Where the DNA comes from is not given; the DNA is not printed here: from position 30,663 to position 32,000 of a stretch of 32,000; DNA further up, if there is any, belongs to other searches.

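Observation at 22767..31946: Nine-gene convergent operon links organic-acid enzymes to ATP-grasp, CapA and O-acyltransferases inside a glycan locus (candidate undescribed glycan-decoration pathway)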

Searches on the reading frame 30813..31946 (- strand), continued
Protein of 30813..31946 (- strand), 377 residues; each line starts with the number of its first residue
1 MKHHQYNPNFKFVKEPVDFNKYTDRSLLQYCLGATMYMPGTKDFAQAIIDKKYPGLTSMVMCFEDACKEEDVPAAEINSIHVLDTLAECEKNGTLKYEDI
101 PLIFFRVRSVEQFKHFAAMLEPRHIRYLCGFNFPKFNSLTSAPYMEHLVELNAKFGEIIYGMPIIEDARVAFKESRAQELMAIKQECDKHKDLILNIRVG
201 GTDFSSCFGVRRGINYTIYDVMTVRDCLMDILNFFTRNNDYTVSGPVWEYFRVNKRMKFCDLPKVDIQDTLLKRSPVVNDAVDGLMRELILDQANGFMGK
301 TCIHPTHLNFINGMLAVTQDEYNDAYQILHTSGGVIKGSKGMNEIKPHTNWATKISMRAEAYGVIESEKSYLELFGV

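Call 62: search_protein_families(library=pfam, alignment_id=A3, max_evalue=0.1)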
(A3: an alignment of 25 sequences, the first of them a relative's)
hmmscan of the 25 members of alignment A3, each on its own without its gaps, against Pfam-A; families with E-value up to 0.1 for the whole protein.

A. member 1, P0121 (299 aa): 1 family
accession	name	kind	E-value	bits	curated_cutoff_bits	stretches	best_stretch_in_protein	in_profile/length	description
PF01136.24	Peptidase_U32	-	0.031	14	22.4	1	170-222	36-88/233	Peptidase family U32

B. families by the number of members that match (of 25 scanned): 4 families
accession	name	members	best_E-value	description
PF01136.24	Peptidase_U32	20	2.3e-06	Peptidase family U32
PF13453.11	Zn_ribbon_TFIIB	1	0.00038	Transcription factor zinc-finger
PF01993.23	MTD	1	0.013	methylene-5,6,7,8-tetrahydromethanopterin dehydrogenase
PF13852.11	DUF4197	1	0.086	Protein of unknown function (DUF4197)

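Call 63: search_protein_families(library=pfam, proteins=[L010:6830-7834:+, L066:14842-15615:+, L072:6477-7811:+, L071:14001-15065:+, L024:3052-4293:+, L017:3353-4519:+, L040:19792-20859:+, L065:873-1787:+], max_evalue=0.0001)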
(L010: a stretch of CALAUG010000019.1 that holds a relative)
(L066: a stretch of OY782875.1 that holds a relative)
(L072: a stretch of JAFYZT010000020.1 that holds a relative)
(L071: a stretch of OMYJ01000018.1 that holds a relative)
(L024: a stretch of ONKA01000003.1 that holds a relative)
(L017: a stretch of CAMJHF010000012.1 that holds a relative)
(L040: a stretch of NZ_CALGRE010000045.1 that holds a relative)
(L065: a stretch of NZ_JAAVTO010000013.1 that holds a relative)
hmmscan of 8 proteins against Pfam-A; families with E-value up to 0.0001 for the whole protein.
L010:6830-7834:+ (335 aa): 0 families

L066:14842-15615:+ (258 aa): 2 families
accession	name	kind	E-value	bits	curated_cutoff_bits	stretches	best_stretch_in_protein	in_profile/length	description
PF00132.30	Hexapep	-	1.8e-13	50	27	1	156-190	2-36/36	Bacterial transferase hexapeptide (six repeats)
PF25084.1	LbH_EIF2B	-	6.6e-12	45.8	54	1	25-118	11-100/105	EIF2B subunit epsilon LbH domain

L072:6477-7811:+ (445 aa): 0 families

L071:14001-15065:+ (355 aa): 2 families
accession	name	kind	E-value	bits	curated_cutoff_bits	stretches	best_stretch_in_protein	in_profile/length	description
PF08541.16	ACP_syn_III_C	-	2.5e-22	79.3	26.6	1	256-343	2-89/90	3-Oxoacyl-[acyl-carrier-protein (ACP)] synthase III C terminal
PF08545.16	ACP_syn_III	-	2.2e-14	53.5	24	1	117-187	2-74/80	3-Oxoacyl-[acyl-carrier-protein (ACP)] synthase III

L024:3052-4293:+ (414 aa): 2 families
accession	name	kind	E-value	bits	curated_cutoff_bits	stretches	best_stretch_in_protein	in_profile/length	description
PF02719.21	Polysacc_synt_2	-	1.5e-37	129.8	20.2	1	53-353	1-285/293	Polysaccharide biosynthesis protein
PF01370.27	Epimerase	-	2.4e-06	27.6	20.9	1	53-219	1-172/240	NAD dependent epimerase/dehydratase family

L017:3353-4519:+ (389 aa): 1 family
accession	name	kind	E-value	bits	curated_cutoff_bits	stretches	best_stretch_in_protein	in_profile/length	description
PF14397.11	ATPgrasp_ST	-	3e-27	96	31.4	1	113-366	10-257/278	Sugar-transfer associated ATP-grasp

L040:19792-20859:+ (356 aa): 7 families
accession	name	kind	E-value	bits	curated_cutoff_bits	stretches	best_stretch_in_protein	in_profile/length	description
PF16363.11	GDP_Man_Dehyd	-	2e-89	300.8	27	1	18-323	1-332/332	GDP-mannose 4,6 dehydratase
PF01370.27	Epimerase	-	5.5e-69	232.6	20.9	1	17-259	1-240/240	NAD dependent epimerase/dehydratase family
PF01073.25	3Beta_HSD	-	4.6e-18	65.7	22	1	18-238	1-220/280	3-beta hydroxysteroid dehydrogenase/isomerase family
PF02719.21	Polysacc_synt_2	-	1.3e-16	61.1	20.2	1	17-141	1-130/293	Polysaccharide biosynthesis protein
PF04321.23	RmlD_sub_bind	-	2.8e-13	50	27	1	15-223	1-175/287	RmlD substrate binding domain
PF07993.18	NAD_binding_4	-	5.7e-13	49.1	20.1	1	19-196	1-206/258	Male sterility protein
PF13460.12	NAD_binding_10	-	3e-05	24.4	27.2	1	57-151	31-110/184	NAD(P)H-binding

L065:873-1787:+ (305 aa): 2 families
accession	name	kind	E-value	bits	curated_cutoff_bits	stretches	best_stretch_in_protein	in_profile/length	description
PF00483.29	NTP_transferase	-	1.5e-73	247.8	21.2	1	7-241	1-241/245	Nucleotidyl transferase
PF12804.13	NTP_transf_3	-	8.3e-10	39.5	27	1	8-137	1-119/160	MobA-like NTP transferase domain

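Call 66: search_protein_families(library=pfam, proteins=[L019:2246-3649:+, L019:3648-4712:+, L019:4716-6287:+, L019:6259-7518:+, L019:7493-9139:+, L019:15827-17005:+, L019:16992-18101:+, L060:6894-7871:+, L060:7875-9008:+, L060:12688-14574:+], max_evalue=0.0001)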
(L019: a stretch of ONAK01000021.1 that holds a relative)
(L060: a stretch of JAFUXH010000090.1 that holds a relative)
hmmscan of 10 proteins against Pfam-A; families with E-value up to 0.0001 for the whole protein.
L019:2246-3649:+ (468 aa): 1 family
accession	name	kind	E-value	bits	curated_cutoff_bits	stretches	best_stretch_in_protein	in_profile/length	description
PF00501.34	AMP-binding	-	4.7e-33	115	29.9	1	124-344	153-383/384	AMP-binding enzyme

L019:3648-4712:+ (355 aa): 2 families
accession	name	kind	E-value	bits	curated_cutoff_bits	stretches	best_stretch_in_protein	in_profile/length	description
PF08541.16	ACP_syn_III_C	-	4.7e-18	65.6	26.6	1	255-338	3-88/90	3-Oxoacyl-[acyl-carrier-protein (ACP)] synthase III C terminal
PF08545.16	ACP_syn_III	-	4.1e-12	46.2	24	1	116-192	1-80/80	3-Oxoacyl-[acyl-carrier-protein (ACP)] synthase III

L019:4716-6287:+ (524 aa): 1 family
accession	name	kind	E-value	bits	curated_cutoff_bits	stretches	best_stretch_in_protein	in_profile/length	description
PF01554.23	MatE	-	4.7e-08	33.3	24.9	1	271-401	29-161/161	MatE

L019:6259-7518:+ (420 aa): 0 families

L019:7493-9139:+ (549 aa): 1 family
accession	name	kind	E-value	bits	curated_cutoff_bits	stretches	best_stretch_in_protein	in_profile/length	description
PF05159.20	Capsule_synth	-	2e-11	44.4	20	1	368-472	181-279/310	Capsule polysaccharide biosynthesis protein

L019:15827-17005:+ (393 aa): 3 families
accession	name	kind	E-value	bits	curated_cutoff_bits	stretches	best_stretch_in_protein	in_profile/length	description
PF02655.19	ATP-grasp_3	-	2.6e-12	47.6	23.2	1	124-291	2-157/160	ATP-grasp domain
PF07478.18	Dala_Dala_lig_C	-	4e-08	33.4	24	1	144-222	22-98/204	D-ala D-ala ligase C-terminus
PF02786.22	CPSase_L_D2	-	2.4e-06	27.6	19.8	1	125-292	1-181/211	Carbamoyl-phosphate synthase L chain, ATP binding domain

L019:16992-18101:+ (370 aa): 0 families

L060:6894-7871:+ (326 aa): 1 family
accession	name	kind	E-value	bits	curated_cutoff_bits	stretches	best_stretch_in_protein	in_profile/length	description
PF00248.27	Aldo_ket_red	-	5.4e-60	203.4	24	1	11-307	2-290/291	Aldo/keto reductase family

L060:7875-9008:+ (378 aa): 2 families
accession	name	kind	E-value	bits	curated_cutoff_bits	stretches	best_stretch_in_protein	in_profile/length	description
PF02776.23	TPP_enzyme_N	-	1.2e-15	57.7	26.8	1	12-123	8-114/119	Thiamine pyrophosphate enzyme, N-terminal TPP binding domain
PF02775.26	TPP_enzyme_C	-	4.4e-15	56.2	21.9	1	226-348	19-151/151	Thiamine pyrophosphate enzyme, C-terminal TPP binding domain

L060:12688-14574:+ (629 aa): 3 families
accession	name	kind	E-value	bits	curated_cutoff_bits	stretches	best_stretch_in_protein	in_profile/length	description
PF13306.12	LRR_5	-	1.7e-124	409.8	27.7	5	203-327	3-126/127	BspA type Leucine rich repeat region (6 copies)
PF13855.12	LRR_8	-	3.1e-23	81.7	27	0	541-584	12-56/61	Leucine rich repeat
PF23952.1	LRR_EndoS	-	7.5e-05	23.4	27.9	0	449-494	46-91/116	Endo-beta-N-acetylglucosaminidase EndoS LRR domain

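Call 71: find_encoding_contigs(protein=window:30813-31946:-, flank=10000, max_places=5)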
Protein window:30813-31946:- (377 aa): 24 contigs read that carry it; 5 places shown.
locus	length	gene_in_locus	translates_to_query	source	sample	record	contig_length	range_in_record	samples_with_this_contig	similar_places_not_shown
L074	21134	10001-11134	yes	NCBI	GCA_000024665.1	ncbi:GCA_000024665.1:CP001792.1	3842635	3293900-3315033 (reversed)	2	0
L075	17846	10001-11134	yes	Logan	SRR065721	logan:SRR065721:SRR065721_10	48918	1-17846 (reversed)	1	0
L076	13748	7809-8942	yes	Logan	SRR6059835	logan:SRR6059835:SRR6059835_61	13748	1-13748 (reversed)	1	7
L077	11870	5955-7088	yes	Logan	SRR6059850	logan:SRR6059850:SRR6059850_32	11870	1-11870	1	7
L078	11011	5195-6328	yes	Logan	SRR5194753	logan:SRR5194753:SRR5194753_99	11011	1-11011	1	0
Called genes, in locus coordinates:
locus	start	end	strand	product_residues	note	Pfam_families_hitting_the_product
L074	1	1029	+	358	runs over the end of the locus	PF14897:EpsG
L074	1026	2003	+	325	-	PF13439:Glyco_transf_4, PF00534:Glycos_transf_1, PF13692:Glyco_trans_1_4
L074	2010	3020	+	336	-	PF04230:PS_pyruv_trans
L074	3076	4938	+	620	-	PF00535:Glycos_transf_2 (faint), PF07470:Glyco_hydro_88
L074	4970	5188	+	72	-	-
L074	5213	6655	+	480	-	PF01943:Polysacc_synt, PF03023:MurJ (weak), PF13440:Polysacc_synt_3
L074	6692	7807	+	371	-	PF01041:DegT_DnrJ_EryC1, PF00155:Aminotran_1_2 (weak), PF01212:Beta_elim_lyase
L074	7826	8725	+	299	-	-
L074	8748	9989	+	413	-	PF02655:ATP-grasp_3, PF01071:GARS_A, PF02222:ATP-grasp, PF07478:Dala_Dala_lig_C, PF13535:ATP-grasp_4, PF15632:ATPgrasp_Ter (weak), PF18603:LAL_C2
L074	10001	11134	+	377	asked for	PF15617:C-C_Bond_Lyase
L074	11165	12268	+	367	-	PF14397:ATPgrasp_ST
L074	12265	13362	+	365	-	PF09587:PGA_cap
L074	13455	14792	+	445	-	PF03972:MmgE_PrpD_N, PF19305:MmgE_PrpD_C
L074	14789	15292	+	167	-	PF05683:Fumerase_C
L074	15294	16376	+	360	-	PF01757:Acyl_transf_3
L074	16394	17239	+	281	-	PF05681:Fumerase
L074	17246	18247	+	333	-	PF01757:Acyl_transf_3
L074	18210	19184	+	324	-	PF00389:2-Hacid_dh, PF00670:AdoHcyase_NAD (faint), PF02826:2-Hacid_dh_C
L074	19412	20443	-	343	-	PF00535:Glycos_transf_2, PF13641:Glyco_tranf_2_3 (weak)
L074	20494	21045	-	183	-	PF12837:Fer4_6 (faint), PF12838:Fer4_7, PF13187:Fer4_9 (weak), PF12797:Fer4_2 (weak), PF13237:Fer4_10 (weak), PF00037:Fer4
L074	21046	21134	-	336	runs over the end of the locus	PF04230:PS_pyruv_trans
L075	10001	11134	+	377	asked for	PF15617:C-C_Bond_Lyase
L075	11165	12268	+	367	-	PF14397:ATPgrasp_ST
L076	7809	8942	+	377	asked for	PF15617:C-C_Bond_Lyase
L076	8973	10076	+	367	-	PF14397:ATPgrasp_ST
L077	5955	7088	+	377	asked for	PF15617:C-C_Bond_Lyase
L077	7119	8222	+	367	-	PF14397:ATPgrasp_ST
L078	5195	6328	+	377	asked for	PF15617:C-C_Bond_Lyase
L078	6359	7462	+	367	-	PF14397:ATPgrasp_ST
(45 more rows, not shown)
